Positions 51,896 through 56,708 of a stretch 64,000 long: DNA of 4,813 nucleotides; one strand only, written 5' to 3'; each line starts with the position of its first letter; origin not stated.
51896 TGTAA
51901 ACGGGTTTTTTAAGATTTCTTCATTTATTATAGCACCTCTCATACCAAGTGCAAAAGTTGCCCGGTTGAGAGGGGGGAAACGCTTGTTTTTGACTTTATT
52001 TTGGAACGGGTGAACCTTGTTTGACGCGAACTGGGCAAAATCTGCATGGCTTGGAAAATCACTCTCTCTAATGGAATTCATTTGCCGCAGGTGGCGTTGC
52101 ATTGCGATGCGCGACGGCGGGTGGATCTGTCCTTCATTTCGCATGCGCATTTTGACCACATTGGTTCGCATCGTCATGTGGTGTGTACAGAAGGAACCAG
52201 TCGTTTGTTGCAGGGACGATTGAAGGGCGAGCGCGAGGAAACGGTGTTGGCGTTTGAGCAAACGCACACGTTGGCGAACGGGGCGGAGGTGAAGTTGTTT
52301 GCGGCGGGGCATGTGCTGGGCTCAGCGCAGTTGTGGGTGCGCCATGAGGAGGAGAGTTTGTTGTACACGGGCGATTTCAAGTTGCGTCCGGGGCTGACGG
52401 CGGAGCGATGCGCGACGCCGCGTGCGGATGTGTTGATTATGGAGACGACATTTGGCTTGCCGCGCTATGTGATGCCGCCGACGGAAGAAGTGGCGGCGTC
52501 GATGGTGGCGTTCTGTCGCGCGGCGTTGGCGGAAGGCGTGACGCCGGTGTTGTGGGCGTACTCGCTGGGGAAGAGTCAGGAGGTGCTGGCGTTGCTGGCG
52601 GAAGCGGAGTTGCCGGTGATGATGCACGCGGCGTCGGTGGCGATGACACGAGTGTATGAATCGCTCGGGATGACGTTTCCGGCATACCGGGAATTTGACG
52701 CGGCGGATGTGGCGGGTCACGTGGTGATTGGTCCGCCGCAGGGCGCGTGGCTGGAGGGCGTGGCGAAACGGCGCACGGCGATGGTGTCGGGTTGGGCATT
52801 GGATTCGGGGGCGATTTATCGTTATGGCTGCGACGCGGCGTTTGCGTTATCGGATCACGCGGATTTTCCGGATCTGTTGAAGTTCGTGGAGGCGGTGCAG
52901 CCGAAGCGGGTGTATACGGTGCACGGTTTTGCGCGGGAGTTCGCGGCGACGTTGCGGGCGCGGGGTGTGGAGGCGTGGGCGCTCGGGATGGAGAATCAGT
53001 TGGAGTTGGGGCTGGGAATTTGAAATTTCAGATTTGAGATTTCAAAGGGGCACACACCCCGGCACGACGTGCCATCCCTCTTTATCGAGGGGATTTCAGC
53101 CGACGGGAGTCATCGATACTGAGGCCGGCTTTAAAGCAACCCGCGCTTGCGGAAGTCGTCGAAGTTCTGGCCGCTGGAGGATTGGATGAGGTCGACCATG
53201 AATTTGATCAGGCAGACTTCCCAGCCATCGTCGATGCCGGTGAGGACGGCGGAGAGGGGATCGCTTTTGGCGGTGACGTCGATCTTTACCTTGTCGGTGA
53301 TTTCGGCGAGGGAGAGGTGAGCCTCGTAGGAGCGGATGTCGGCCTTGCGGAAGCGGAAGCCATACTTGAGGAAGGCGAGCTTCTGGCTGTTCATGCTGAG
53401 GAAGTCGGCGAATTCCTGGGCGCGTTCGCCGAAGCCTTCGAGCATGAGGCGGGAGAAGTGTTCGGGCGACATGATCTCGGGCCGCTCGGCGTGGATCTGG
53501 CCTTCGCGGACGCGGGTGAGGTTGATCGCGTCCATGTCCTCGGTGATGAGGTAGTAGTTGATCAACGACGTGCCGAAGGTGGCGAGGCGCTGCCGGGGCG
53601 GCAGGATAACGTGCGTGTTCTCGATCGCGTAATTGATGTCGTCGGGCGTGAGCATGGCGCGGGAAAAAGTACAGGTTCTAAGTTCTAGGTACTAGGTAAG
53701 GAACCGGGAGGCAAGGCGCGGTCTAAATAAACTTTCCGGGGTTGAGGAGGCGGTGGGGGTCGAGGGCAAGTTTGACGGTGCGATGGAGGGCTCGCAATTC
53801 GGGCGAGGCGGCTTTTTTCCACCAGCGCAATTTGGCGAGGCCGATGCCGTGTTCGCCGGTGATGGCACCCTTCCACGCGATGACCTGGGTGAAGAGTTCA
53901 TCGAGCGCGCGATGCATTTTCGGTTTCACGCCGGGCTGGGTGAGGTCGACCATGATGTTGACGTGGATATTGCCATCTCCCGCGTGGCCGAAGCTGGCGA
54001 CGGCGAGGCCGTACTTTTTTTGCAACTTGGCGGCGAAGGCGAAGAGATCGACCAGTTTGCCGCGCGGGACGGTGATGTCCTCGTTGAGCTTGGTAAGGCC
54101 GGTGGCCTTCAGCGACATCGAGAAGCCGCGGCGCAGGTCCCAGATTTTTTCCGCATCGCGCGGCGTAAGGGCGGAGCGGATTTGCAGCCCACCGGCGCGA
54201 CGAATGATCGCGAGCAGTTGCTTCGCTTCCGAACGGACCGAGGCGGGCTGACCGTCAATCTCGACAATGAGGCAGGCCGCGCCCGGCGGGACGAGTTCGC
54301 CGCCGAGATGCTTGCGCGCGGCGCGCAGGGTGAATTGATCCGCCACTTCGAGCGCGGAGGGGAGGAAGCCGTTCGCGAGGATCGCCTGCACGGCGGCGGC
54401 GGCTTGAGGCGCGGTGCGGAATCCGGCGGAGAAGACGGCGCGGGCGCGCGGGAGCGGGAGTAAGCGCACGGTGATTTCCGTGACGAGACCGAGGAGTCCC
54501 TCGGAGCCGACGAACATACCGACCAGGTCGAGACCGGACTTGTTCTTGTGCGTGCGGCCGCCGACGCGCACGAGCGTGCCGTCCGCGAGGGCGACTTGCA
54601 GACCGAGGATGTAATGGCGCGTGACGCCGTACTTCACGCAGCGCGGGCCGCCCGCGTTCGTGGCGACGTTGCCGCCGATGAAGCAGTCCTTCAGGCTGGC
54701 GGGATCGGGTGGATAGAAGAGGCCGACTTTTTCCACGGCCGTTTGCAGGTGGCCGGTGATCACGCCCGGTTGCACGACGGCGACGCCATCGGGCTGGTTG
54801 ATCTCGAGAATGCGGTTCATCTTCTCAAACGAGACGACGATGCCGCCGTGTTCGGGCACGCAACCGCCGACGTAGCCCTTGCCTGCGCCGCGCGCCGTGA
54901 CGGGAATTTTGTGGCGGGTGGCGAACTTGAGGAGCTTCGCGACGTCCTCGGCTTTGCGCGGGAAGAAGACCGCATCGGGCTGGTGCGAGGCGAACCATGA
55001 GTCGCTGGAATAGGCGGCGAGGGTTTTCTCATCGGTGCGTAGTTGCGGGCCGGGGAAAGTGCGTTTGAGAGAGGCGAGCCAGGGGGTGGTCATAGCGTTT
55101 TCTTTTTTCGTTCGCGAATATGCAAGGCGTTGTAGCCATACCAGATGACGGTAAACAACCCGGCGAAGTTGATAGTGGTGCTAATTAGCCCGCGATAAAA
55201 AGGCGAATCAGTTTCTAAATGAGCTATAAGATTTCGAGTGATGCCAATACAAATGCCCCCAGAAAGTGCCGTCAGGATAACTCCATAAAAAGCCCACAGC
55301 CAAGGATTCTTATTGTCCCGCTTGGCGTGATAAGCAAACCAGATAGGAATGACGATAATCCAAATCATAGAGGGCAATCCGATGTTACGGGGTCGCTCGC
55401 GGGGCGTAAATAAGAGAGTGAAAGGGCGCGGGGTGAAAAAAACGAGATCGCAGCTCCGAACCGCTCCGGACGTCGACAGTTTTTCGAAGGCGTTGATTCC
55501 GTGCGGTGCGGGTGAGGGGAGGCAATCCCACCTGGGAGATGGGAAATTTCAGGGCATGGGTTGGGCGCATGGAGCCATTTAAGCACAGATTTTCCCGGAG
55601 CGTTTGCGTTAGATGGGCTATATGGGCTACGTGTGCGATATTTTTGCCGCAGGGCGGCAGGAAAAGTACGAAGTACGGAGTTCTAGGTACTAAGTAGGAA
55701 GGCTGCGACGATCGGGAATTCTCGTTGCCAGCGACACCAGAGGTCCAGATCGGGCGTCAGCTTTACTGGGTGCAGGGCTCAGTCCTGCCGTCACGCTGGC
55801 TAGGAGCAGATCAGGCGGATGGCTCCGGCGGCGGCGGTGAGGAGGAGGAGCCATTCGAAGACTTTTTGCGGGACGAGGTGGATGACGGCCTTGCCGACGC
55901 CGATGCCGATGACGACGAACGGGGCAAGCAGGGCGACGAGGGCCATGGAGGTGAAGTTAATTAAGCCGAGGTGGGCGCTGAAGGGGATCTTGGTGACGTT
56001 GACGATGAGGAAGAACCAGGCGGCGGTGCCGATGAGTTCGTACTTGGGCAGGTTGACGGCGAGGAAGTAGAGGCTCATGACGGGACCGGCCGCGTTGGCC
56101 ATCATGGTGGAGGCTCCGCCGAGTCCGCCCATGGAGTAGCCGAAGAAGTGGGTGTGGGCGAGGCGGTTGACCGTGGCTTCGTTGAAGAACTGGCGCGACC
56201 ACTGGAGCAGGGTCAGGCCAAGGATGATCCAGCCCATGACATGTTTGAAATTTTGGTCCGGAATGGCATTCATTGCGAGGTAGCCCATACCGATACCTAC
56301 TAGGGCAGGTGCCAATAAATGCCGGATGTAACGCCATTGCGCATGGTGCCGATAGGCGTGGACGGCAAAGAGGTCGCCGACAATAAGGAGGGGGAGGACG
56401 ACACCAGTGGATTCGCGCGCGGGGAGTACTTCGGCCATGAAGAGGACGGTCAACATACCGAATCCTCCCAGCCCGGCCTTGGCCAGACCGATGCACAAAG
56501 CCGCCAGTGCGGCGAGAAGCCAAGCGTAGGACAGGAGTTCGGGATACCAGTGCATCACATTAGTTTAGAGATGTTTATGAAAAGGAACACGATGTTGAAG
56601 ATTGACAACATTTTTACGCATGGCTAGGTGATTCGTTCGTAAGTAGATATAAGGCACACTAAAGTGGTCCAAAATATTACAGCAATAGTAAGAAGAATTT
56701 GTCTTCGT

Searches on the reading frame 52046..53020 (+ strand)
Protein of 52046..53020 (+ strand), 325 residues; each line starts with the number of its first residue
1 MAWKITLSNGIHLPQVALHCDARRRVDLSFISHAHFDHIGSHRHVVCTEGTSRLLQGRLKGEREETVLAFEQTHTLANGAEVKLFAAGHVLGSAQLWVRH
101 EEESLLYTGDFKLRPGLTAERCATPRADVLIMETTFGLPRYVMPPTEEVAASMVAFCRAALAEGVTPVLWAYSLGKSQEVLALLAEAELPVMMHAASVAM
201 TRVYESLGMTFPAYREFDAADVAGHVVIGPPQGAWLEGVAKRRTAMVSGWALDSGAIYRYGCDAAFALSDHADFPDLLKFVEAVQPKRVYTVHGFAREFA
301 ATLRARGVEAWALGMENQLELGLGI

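Call 67: search_protein_families(library=pfam, proteins=[window:52046-53020:+], max_evalue=0.01)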
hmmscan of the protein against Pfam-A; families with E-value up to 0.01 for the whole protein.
window:52046-53020:+ (325 aa): 3 families
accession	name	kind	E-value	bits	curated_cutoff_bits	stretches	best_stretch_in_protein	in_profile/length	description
PF12706.13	Lactamase_B_2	-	9.7e-08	32.3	27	1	22-147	27-174/200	Beta-lactamase superfamily domain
PF07521.17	RMMBL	-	3.3e-07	30.6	21.6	1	268-310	14-60/63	Zn-dependent metallo-hydrolase RNA specificity domain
PF00753.33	Lactamase_B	-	0.00022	21.7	22.7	0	24-121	42-160/196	Metallo-beta-lactamase superfamily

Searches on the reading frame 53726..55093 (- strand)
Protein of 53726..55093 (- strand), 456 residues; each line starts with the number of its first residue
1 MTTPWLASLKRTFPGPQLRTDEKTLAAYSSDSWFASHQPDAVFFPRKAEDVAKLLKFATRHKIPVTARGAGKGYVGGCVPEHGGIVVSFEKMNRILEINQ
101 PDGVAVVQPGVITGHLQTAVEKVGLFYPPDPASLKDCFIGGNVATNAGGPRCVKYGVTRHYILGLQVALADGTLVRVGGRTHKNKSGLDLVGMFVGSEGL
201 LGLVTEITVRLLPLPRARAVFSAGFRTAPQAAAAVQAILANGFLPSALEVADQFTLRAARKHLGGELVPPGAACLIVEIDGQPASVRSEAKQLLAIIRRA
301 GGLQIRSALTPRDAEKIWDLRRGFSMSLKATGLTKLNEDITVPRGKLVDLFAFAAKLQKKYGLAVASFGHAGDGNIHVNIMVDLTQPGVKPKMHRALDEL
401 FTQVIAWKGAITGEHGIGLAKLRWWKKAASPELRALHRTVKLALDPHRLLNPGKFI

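Call 67: search_protein_families(library=pfam, proteins=[window:53726-55093:-], max_evalue=0.01)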
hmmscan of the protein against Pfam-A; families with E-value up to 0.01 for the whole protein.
window:53726-55093:- (456 aa): 2 families
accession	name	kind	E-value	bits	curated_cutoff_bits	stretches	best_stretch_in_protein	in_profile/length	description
PF02913.24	FAD-oxidase_C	-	5.5e-57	193.7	21.2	1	214-454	1-247/248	FAD linked oxidases, C-terminal domain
PF01565.28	FAD_binding_4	-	7.2e-44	149.3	26.4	1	39-178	1-139/139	FAD binding domain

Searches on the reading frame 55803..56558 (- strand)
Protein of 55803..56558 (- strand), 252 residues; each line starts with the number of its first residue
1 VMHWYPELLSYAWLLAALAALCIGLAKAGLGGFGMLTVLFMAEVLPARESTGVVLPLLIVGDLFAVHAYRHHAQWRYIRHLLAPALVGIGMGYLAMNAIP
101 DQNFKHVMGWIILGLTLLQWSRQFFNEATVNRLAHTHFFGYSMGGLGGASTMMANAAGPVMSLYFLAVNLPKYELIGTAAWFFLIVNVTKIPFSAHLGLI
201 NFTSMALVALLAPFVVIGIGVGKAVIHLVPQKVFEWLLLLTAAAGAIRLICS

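Call 67: search_protein_families(library=pfam, proteins=[window:55803-56558:-], max_evalue=0.01)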
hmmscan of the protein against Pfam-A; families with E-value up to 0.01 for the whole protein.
window:55803-56558:- (252 aa): 1 family
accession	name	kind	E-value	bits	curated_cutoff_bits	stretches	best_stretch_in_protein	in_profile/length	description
PF01925.25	TauE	-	5.8e-26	92.1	32.6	1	17-249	2-237/237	Sulfite exporter TauE/SafE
